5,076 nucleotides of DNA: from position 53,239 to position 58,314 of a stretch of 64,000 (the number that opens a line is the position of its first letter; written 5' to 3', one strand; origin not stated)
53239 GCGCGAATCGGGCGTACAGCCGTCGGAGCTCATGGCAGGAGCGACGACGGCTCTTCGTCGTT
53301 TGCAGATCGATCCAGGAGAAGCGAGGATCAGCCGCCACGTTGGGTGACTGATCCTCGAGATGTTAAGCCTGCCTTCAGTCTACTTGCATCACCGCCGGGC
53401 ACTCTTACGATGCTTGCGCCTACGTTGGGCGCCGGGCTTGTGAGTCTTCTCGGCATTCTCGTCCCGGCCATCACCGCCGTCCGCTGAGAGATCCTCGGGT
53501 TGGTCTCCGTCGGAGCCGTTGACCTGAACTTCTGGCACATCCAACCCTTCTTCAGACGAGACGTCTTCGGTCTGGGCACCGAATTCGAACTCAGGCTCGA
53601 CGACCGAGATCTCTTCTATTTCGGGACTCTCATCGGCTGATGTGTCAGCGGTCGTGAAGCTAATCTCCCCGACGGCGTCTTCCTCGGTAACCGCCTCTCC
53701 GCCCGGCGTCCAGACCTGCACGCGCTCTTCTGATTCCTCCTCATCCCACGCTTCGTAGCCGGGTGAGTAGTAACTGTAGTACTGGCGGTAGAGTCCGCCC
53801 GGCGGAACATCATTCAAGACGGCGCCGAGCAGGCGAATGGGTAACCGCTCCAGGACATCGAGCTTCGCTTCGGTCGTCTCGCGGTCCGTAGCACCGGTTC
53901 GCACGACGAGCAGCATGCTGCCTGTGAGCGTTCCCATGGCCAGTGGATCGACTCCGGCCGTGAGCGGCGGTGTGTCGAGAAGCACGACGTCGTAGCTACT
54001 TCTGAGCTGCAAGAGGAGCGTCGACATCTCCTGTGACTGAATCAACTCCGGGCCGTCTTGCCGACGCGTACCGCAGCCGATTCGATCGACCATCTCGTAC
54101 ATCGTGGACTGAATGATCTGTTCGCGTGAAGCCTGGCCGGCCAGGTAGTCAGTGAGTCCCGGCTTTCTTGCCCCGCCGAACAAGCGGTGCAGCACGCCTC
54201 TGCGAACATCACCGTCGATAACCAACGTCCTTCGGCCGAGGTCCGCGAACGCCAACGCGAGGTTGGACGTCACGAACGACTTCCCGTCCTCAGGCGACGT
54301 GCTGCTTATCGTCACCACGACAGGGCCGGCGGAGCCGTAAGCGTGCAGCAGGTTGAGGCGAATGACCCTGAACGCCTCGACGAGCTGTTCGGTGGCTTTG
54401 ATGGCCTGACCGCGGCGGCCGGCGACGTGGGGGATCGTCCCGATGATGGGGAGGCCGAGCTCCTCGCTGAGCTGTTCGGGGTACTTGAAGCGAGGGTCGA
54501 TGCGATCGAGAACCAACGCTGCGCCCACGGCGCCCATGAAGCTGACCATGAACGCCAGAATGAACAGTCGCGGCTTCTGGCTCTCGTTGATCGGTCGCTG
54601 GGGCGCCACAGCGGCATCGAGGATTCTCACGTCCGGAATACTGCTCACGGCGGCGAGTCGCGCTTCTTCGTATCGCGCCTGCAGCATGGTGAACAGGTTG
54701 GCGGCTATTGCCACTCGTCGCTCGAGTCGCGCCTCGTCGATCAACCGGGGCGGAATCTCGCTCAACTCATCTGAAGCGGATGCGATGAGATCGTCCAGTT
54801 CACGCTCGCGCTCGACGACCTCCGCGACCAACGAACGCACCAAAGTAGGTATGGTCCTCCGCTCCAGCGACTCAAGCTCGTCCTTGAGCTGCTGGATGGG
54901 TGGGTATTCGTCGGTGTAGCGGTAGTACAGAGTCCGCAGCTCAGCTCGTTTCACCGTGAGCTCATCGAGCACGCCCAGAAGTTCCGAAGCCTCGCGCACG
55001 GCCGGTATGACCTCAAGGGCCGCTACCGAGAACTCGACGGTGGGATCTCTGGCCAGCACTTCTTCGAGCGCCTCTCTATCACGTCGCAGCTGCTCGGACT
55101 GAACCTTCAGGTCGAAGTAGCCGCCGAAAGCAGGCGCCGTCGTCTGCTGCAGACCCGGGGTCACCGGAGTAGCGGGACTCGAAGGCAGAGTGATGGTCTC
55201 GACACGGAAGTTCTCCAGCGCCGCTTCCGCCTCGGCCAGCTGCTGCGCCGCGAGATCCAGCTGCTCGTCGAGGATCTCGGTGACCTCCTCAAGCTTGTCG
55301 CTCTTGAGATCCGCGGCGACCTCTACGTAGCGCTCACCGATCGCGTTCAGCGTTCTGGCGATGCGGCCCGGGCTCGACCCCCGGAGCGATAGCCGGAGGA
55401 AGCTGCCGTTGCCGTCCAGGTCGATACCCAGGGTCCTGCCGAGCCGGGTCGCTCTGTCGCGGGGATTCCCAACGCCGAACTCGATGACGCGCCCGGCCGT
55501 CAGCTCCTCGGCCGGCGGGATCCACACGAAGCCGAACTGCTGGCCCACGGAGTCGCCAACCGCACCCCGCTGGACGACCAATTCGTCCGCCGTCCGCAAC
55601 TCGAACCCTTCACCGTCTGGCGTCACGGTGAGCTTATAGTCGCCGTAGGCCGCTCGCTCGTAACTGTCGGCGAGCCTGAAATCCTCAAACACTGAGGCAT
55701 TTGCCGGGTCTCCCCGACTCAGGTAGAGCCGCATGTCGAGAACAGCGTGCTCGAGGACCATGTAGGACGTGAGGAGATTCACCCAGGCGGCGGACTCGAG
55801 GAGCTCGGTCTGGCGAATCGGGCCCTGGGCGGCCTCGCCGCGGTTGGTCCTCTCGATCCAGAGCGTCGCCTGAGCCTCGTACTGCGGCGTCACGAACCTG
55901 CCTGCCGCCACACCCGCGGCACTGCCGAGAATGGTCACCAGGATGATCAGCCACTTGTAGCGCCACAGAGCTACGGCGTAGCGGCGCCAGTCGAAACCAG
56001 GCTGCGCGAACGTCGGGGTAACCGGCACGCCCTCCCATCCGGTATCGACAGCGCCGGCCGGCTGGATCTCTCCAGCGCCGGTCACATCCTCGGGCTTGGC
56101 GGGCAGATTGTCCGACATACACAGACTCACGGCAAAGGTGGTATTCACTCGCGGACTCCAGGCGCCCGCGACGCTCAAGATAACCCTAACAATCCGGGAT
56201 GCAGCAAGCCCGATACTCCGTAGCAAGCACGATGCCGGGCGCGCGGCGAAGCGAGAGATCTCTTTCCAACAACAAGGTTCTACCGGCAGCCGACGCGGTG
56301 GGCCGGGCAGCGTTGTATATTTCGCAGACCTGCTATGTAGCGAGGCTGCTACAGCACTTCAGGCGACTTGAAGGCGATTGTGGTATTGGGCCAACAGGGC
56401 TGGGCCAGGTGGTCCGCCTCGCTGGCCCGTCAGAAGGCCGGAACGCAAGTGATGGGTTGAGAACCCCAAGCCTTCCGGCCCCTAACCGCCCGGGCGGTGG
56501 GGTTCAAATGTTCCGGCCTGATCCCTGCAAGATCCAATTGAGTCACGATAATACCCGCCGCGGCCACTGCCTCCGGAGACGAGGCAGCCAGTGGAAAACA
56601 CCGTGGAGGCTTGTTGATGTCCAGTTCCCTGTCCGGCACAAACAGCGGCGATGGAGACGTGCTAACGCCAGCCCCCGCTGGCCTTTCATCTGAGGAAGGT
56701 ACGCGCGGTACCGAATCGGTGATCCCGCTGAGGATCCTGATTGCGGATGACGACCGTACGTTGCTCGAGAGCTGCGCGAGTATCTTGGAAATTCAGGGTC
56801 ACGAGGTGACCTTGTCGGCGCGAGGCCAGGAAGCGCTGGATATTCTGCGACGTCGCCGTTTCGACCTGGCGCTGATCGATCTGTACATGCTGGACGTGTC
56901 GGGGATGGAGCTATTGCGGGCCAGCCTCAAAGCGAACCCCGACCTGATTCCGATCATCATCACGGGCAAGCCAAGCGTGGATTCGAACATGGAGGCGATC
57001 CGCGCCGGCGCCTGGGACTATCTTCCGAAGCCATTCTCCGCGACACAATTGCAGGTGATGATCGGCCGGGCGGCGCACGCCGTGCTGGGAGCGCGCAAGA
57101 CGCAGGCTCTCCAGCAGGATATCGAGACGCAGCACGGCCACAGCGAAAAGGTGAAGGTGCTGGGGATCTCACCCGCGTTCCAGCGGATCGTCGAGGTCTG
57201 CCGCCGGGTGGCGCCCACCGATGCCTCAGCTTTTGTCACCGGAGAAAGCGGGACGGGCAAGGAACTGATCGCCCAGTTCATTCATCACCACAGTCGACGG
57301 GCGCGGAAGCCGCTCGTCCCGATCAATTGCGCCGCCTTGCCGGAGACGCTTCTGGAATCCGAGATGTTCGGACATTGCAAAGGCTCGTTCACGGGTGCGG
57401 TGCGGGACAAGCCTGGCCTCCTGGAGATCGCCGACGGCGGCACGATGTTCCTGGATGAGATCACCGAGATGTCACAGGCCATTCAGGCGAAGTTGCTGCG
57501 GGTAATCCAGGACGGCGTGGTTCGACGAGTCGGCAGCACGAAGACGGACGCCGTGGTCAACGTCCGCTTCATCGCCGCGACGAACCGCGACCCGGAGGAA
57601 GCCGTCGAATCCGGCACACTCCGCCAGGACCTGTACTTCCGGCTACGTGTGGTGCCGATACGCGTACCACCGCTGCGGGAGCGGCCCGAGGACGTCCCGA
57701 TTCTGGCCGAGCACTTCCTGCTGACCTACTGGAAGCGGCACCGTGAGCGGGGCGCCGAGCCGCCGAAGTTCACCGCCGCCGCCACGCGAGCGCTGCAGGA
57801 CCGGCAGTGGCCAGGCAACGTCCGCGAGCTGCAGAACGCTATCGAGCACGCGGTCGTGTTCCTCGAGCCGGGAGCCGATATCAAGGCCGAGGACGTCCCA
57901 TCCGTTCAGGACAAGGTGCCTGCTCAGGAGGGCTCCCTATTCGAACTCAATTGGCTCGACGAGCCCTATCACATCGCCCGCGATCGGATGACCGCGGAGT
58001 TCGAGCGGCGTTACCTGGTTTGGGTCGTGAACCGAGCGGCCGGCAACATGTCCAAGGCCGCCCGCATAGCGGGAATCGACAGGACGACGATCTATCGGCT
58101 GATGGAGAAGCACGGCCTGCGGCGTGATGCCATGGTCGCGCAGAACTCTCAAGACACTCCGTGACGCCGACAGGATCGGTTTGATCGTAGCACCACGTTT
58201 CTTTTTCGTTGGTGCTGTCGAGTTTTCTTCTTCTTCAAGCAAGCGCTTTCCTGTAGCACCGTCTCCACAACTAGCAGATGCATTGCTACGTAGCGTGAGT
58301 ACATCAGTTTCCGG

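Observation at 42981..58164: Duplicated regulatory cassette (RR-degenerate-GGDEF / divergent Wzc-like BY-kinase / sigma-54 activator) framing the exopolysaccharide export genes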

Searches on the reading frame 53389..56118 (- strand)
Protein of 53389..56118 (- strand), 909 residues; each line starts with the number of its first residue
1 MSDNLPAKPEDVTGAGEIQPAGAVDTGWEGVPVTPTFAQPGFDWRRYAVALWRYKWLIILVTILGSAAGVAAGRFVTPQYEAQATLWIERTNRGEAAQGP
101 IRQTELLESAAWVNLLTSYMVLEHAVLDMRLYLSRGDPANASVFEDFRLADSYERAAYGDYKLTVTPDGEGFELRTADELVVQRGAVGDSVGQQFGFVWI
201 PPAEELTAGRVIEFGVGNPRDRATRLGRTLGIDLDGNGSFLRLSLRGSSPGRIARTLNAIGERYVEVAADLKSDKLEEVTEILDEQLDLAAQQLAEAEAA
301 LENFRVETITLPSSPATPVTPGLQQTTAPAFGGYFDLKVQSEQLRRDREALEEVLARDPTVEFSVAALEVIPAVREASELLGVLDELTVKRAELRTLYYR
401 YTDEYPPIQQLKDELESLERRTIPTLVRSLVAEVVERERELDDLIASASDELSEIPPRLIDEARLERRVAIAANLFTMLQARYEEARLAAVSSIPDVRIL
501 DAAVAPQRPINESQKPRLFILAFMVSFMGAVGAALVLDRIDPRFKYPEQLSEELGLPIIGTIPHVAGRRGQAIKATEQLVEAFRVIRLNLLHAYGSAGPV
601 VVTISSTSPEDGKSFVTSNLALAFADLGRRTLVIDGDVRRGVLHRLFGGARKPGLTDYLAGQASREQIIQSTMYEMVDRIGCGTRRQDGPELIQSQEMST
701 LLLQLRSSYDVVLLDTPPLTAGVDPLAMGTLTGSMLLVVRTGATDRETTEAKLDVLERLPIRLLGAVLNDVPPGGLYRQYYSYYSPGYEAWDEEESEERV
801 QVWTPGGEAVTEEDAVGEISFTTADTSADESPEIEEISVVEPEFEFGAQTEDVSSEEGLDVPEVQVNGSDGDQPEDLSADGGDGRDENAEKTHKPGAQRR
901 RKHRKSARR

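Call 7: search_protein_families(library=pfam, proteins=[window:53389-56118:-], max_evalue=0.01)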
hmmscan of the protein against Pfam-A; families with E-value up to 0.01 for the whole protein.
window:53389-56118:- (909 aa): 6 families
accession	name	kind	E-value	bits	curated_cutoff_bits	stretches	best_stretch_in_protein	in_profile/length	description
PF02706.20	Wzz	-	1.2e-09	38.8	25.5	1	42-125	3-87/91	Chain length determinant protein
PF13807.11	GNVR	-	5.4e-08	33.1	27.7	1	464-536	8-79/82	G-rich domain on putative tyrosine kinase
PF01656.29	CbiA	-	5.7e-06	26.7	25.4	1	603-776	2-88/125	CobQ/CobB/MinD/ParA nucleotide binding domain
PF13614.12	AAA_31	-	2.3e-05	24.9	27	1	612-722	14-131/177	AAA domain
PF10609.15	ParA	-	0.00013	21.9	27.1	1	604-769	8-173/246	NUBPL iron-transfer P-loop NTPase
PF09140.17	MipZ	-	0.0079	16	20.7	0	611-718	12-109/262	ATPase MipZ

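Call 8: search_protein_families(library=ncbifam, proteins=[window:53389-56118:-], max_evalue=0.01)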
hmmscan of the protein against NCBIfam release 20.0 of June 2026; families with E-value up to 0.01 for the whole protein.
window:53389-56118:- (909 aa): 16 families
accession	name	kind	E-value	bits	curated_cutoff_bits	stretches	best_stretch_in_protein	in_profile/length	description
NF008568.0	PRK11519.1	equivalog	7.1e-50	169.9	1068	3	434-789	344-716/720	tyrosine-protein kinase Wzc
NF007350.0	PRK09841.1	equivalog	2.3e-49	168.2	1248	2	576-788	508-722/726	tyrosine-protein kinase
TIGR01005.1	eps_transp_fam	subfamily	1.8e-48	165.3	411.7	3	580-779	527-726/754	exopolysaccharide transport protein family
TIGR03007.1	pepcterm_ChnLen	equivalog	5.9e-37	127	278.85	2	226-580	109-478/498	XrtA system polysaccharide chain length determinant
TIGR01007.1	eps_fam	subfamily_domain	2e-36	125.5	108.05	1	581-784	1-203/204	polysaccharide biosynthesis tyrosine autokinase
TIGR03018.1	pepcterm_TyrKin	hypoth_equivalog_domain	1.7e-30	105.9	230.65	1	575-760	7-200/207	XrtA-associated tyrosine autokinase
TIGR03029.1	EpsG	equivalog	2.8e-29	102.1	313.8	1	574-770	78-274/274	chain length determinant protein tyrosine kinase EpsG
TIGR03017.1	EpsF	equivalog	1.1e-13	50.8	422.75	2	405-562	281-443/444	chain length determinant protein EpsF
TIGR01969.1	minD_arch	subfamily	1.4e-11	44.1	201.75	1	601-771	2-170/251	cell division ATPase MinD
TIGR01006.1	polys_exp_MPA1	subfamily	7.9e-09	35.3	296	1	488-564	148-223/226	CspC family polysaccharide chain length determinant protein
TIGR01968.1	minD_bact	equivalog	4.2e-07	29.6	212.9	1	601-723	3-123/261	septum site-determining protein MinD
TIGR02016.1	BchX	equivalog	1.1e-05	24.8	331.2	1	612-665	12-65/296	chlorophyllide a reductase iron protein subunit X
TIGR03815.1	CpaE_hom_Actino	equivalog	0.00016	21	154.45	1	578-730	95-244/340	septum site-determining protein Ssd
NF047398.1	AAA_KGGVGR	domain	0.00031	21.1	90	0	612-668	15-74/190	KGGVGR-motif variant AAA ATPase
TIGR03371.1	cellulose_yhjQ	equivalog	0.004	16.7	157.85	1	602-719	4-125/246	cellulose biosynthesis protein BcsQ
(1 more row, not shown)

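Call 42: search_solved_structures(query=window:53389-56118:-, max_evalue=0.00001, show_alignments=1)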
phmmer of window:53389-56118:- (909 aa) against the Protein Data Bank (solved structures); distinct sequences matched with E-value up to 0.00001: 18.
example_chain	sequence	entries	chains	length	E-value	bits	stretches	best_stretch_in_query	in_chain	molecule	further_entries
9i2q_D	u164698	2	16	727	2e-40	142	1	434-798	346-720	Putative transmembrane protein Wzc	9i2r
7nhr_A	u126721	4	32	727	2e-40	142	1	434-793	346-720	Putative transmembrane protein Wzc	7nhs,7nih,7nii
9exq_D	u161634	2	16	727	2.6e-40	141.7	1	433-796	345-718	Putative transmembrane protein Wzc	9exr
9exo_H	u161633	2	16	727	3.1e-40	141.5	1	434-791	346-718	Putative transmembrane protein Wzc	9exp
7ni2_A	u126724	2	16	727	4.4e-40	140.9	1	434-796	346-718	Tyrosine-protein kinase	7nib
9r62_I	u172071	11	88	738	6.3e-34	120.6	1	423-797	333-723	Tyrosine-protein kinase wzc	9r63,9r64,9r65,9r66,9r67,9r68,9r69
9xgv_A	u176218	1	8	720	3e-33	118.3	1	423-789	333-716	Tyrosine-protein kinase wzc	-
4jmp_A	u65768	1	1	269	1.4e-31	112.8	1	540-785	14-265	C-terminal fragment of CapA, Protein tyrosine kinase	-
6z0p_A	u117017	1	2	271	2.1e-31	112.2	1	574-775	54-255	BceF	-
3bfv_A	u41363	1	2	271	3.2e-31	111.6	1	540-785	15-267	Membrane protein CapA1, Protein tyrosine kinase,Protein tyrosine kinase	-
2ved_A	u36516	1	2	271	2.2e-30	108.9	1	540-785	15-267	MEMBRANE PROTEIN CAPA1, PROTEIN TYROSINE KINASE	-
3cio_A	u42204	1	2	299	3.4e-28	101.6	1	577-788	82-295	Tyrosine-protein kinase etk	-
4jlv_A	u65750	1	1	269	1.4e-27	99.6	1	540-785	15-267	C-terminal fragment of Membrane protein CapA1, Putative uncharacterized protein capB1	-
3la6_A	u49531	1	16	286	8.3e-25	90.4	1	575-789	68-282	Tyrosine-protein kinase wzc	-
6u1q_A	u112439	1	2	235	3e-19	72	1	578-791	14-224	VpsO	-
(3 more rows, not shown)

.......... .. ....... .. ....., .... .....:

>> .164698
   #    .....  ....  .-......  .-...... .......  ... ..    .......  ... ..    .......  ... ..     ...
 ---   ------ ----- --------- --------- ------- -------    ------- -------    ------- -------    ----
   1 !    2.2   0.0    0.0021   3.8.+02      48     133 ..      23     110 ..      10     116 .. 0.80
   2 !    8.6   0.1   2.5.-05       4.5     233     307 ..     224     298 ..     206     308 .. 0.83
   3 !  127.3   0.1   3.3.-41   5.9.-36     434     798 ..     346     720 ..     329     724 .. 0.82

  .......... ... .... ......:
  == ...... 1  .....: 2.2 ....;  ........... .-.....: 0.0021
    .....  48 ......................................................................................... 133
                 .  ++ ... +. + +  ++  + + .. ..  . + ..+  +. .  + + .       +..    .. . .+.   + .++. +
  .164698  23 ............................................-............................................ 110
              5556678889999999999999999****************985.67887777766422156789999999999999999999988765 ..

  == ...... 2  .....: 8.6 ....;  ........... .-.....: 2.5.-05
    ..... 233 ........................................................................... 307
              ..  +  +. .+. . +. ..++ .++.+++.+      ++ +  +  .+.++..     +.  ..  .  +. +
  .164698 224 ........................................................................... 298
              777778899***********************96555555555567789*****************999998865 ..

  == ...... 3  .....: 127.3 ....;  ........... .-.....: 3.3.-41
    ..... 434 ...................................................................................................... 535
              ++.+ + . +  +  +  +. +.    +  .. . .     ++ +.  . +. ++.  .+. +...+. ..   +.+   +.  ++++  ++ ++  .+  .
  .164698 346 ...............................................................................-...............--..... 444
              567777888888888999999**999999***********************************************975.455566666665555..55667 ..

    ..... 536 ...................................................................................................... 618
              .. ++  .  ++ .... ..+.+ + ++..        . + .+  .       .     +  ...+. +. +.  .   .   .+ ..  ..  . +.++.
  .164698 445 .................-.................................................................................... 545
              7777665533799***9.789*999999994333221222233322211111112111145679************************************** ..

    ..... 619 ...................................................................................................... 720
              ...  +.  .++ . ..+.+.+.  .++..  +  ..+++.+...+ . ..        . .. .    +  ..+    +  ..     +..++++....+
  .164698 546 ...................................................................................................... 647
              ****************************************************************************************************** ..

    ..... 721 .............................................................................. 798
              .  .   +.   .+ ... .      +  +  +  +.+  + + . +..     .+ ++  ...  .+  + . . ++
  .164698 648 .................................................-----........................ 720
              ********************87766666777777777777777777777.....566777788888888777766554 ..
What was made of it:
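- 53389..56118 (-): wzc_B: PCP-2a/BY-kinase with a full Tyr cluster (6 Tyr); the stretch from the Tyr cluster to the C-terminus is 136 aa. Alignment to E. coli K30 Wzc shows Walker A, A', B and the Tyr cluster (call 42).
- On BY-kinase / PCP-2a (Wzc-like): Aligned to E. coli K30 Wzc (call 42).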

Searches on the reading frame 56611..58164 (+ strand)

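Call 7: search_protein_families(library=pfam, proteins=[window:56611-58164:+], max_evalue=0.01)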
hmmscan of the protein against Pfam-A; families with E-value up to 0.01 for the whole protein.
window:56611-58164:+ (517 aa): 10 families
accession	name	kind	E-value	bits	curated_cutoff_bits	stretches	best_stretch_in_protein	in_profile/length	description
PF00158.32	Sigma54_activat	-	1.1e-65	220.8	20.2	1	184-350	2-167/168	Sigma-54 interaction domain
PF00072.30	Response_reg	-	6.9e-22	78.2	30.2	1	42-151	1-110/111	Response regulator receiver domain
PF14532.12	Sigma54_activ_2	-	2.5e-20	73.6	25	1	184-355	1-138/138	Sigma-54 interaction domain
PF25601.1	AAA_lid_14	-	1.6e-19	69.9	27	1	356-432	1-73/87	AAA+ ATPase lid domain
PF07728.20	AAA_5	-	9.2e-09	35.9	22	1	208-330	3-128/139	AAA domain (dynein-related subfamily)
PF02954.25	HTH_8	-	2.6e-07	30.7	22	1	462-500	3-41/42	Bacterial regulatory protein, Fis family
PF07724.20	AAA_2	-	2.9e-05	24.6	27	1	206-332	5-131/166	AAA domain (Cdc48 subfamily)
PF01078.27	Mg_chelatase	-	0.00024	21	20.3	1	262-328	93-160/207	Magnesium chelatase, subunit ChlI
PF00004.35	AAA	-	0.0009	20.1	21.2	1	209-330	3-113/131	ATPase family associated with various cellular activities (AAA)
PF20030.5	bpMoxR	-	0.0014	18.2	27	1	278-331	100-151/205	MoxR domain in the MoxR-vWA-beta-propeller ternary systems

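Call 8: search_protein_families(library=ncbifam, proteins=[window:56611-58164:+], max_evalue=0.01)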
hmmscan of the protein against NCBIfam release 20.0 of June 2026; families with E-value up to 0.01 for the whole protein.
window:56611-58164:+ (517 aa): 118 families (the best 25 are shown)
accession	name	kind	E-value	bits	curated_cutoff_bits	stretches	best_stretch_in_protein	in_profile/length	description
TIGR02915.1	PEP_resp_reg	equivalog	4.2e-110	368.6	502.6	1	42-504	1-445/445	PEP-CTERM-box response regulator transcription factor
NF008469.0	PRK11361.1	equivalog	4.1e-109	365.3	714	1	41-499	6-453/461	acetoacetate metabolism transcriptional regulator AtoC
NF041946.1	LuxO_transreg_Vib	equivalog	5e-107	358.6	800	1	57-500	14-459/463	quorum-sensing sigma-54 dependent transcriptional regulator LuxO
TIGR01818.1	ntrC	equivalog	1.6e-105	353.6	558.6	1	42-498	1-460/463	nitrogen regulation protein NR(I)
NF011695.0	PRK15115.1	equivalog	4.4e-102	342.1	763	1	39-504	6-439/445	two-component system response regulator GlrR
NF051870.1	NAssimRespRegNtrX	equivalog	5e-101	338.8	600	1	41-502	3-451/452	nitrogen assimilation response regulator NtrX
NF007689.0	PRK10365.1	equivalog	2.2e-100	336.5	760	1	41-495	7-436/441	sigma-54-dependent response regulator transcription factor ZraR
TIGR01817.1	nifA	equivalog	9.3e-97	325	528.85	1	166-435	180-444/534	nif-specific transcriptional activator NifA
NF003451.0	PRK05022.1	equivalog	1.1e-95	321.3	476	1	161-504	170-511/512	nitric oxide reductase transcriptional regulator NorR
NF050807.1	TransRegFlbDCaul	equivalog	7.6e-94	315.1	750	1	42-494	3-431/454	sigma-54-dependent transcriptional regulator FlbD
NF041552.1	TF_PrdR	equivalog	1e-91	308.1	795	1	163-500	250-575/577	sigma-54 dependent transcriptional regulator PrdR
NF038308.1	RNA_repair_RtcR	equivalog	3.9e-88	296.6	650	1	131-496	131-506/530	RNA repair transcriptional activator RtcR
NF008176.1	PRK10923.1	equivalog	8.4e-86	288.4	620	1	42-503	6-468/469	nitrogen regulation protein NR(I)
NF049963.1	RespRegFlgRCampy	domain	1.3e-80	271.4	750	1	61-429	23-377/429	fla regulon two-component system response regulator FlgR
TIGR02974.1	phageshock_pspF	equivalog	1.8e-76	257.5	443.55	1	183-416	1-231/336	phage shock protein operon transcriptional activator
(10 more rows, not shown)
